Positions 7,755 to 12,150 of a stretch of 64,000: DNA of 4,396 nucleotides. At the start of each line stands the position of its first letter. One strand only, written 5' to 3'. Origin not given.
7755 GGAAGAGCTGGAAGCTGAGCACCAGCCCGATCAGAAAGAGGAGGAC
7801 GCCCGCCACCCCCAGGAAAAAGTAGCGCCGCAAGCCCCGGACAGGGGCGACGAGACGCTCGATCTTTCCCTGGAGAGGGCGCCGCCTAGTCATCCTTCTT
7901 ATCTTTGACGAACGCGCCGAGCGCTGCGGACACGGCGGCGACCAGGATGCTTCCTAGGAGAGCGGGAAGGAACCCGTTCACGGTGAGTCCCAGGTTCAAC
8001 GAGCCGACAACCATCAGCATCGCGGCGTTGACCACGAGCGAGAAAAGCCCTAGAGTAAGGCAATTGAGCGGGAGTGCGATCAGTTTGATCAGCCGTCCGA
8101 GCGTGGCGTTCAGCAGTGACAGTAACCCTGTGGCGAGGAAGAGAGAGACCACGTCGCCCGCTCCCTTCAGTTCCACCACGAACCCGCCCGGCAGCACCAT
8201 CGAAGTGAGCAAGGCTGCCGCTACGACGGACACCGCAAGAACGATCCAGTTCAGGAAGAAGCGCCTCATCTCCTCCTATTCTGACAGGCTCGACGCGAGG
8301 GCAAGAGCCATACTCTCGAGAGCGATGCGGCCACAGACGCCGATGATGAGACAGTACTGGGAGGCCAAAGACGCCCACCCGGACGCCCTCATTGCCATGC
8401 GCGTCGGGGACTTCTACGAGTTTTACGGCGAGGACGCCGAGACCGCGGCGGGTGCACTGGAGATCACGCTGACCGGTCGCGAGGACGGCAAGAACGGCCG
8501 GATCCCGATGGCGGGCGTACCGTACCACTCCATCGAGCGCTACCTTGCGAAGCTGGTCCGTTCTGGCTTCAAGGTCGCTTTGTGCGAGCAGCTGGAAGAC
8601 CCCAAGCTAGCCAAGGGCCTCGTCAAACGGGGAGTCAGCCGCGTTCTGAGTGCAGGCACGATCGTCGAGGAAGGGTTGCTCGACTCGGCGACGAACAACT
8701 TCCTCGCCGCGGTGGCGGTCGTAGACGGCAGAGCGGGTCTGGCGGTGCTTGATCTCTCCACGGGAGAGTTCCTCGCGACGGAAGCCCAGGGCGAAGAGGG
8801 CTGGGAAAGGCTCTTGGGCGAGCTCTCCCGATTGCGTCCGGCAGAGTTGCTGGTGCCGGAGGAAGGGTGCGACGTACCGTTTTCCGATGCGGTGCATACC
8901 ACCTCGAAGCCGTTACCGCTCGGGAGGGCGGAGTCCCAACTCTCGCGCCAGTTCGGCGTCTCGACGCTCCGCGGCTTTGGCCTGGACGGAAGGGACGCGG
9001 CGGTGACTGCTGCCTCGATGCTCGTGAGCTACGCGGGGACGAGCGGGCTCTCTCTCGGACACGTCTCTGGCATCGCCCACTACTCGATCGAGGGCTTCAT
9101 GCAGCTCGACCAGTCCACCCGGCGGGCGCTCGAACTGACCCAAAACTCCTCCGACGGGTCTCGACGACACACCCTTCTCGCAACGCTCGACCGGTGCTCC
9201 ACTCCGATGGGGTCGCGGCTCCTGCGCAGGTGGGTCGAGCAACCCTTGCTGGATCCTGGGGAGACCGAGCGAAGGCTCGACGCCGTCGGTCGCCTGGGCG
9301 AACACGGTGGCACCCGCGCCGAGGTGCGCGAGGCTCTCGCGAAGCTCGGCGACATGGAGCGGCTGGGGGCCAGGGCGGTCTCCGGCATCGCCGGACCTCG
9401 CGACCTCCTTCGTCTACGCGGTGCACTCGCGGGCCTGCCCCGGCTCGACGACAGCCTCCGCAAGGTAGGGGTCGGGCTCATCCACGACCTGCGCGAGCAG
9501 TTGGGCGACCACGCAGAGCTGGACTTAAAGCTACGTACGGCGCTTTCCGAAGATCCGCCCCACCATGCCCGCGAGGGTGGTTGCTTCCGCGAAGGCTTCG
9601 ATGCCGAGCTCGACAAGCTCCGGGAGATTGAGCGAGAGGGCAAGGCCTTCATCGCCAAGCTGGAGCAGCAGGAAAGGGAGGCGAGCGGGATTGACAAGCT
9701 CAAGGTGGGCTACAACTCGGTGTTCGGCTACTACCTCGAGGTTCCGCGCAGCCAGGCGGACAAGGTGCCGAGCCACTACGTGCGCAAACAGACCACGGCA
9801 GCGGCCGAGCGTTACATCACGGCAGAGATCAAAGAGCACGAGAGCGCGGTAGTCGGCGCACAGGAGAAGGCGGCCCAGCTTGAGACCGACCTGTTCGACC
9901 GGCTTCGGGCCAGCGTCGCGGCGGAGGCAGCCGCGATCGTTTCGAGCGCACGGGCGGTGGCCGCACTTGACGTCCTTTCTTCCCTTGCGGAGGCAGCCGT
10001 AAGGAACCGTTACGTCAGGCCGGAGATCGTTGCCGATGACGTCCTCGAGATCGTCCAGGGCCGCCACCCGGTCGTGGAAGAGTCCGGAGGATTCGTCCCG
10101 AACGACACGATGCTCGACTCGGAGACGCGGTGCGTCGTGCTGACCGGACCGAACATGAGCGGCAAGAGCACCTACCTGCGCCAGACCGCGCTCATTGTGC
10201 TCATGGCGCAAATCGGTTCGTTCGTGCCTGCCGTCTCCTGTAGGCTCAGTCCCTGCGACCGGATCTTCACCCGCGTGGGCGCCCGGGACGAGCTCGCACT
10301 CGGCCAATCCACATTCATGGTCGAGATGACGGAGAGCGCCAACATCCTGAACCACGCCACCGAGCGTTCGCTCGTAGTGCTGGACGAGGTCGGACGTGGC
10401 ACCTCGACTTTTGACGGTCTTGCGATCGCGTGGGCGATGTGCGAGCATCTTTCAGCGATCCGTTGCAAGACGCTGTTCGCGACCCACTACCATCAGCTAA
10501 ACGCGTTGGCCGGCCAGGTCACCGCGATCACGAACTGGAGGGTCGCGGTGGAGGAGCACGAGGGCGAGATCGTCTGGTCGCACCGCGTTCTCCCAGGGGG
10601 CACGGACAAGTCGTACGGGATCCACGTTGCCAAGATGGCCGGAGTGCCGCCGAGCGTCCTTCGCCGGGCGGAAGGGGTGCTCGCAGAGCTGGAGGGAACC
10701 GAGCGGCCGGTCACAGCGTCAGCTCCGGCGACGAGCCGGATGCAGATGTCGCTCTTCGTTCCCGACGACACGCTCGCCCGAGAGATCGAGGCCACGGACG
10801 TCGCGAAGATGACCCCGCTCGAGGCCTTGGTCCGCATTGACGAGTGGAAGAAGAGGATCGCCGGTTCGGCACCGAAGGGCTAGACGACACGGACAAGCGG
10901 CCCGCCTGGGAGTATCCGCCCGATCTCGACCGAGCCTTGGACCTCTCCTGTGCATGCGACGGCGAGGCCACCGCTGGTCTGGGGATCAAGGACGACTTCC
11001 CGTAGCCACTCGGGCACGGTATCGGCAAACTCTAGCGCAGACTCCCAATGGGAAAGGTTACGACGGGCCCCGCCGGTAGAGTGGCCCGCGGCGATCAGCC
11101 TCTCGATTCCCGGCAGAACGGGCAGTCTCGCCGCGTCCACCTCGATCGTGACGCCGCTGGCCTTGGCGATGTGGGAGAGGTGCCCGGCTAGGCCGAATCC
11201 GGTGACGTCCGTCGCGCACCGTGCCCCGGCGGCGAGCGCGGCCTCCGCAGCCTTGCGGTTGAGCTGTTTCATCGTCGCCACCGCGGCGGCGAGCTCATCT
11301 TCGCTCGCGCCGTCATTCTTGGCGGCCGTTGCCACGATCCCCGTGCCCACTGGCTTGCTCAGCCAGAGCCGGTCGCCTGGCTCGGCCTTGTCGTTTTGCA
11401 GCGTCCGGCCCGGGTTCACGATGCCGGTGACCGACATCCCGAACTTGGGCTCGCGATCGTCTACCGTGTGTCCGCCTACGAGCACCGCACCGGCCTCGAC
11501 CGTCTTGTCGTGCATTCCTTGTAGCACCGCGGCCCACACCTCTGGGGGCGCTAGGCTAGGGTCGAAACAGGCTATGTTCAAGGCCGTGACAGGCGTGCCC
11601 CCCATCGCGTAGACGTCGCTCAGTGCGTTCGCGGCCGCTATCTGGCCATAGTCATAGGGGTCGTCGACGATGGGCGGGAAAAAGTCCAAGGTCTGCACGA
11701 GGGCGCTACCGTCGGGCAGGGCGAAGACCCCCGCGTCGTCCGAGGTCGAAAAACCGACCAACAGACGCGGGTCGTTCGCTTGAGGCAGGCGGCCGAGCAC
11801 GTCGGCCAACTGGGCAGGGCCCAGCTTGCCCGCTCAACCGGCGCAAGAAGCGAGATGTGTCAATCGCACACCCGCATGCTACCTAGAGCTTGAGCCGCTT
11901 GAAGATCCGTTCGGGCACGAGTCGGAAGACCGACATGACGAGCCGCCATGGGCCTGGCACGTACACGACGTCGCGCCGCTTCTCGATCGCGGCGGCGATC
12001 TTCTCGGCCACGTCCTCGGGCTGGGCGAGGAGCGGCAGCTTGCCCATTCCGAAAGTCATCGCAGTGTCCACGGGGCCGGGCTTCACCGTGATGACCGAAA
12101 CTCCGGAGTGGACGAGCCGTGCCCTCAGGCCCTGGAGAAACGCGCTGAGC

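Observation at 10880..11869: selD appears to be a selenoprotein: in-frame TGA (11834-11836) and a conserved N-terminus missed by ORF calling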

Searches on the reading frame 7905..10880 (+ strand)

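Call 18: search_protein_families(library=ncbifam, proteins=[window:7905-10880:+], max_evalue=0.00001)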
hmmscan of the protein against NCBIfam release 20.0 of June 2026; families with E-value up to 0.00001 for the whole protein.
window:7905-10880:+ (992 aa): 4 families
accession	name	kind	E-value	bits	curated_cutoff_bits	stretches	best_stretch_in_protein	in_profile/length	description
NF003810.1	PRK05399.1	equivalog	8.9e-299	993.7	480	1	144-930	1-793/793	DNA mismatch repair protein MutS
TIGR01070.1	mutS1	equivalog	1.5e-293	976.2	641.7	1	145-983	2-840/840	DNA mismatch repair protein MutS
NF052383.1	ATPase_KamC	equivalog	6.5e-49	167.1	300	1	565-867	142-433/508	lysine 5,6-aminomutase reactivase ATPase KamC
TIGR01069.2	mutS2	equivalog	2.3e-48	165.2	400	1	649-928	235-513/790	endonuclease MutS2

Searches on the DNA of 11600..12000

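Call 11: search_rna_families(source=window, start=11600, end=12000, threshold=evalue, max_evalue=10)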
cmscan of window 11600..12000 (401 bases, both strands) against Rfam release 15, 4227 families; matches with E-value up to 10: 2.
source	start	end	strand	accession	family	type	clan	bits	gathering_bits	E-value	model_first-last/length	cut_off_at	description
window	11644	11675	-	RF00498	EAV_LTH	Cis-reg; leader;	-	17.4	70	0.18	1-45/45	no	Equine arteritis virus leader TRS hairpin (LTH)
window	11776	11853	-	RF00946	mir-1225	Gene; miRNA;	-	17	91.5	6.7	1-90/90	no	mir-1225 microRNA precursor family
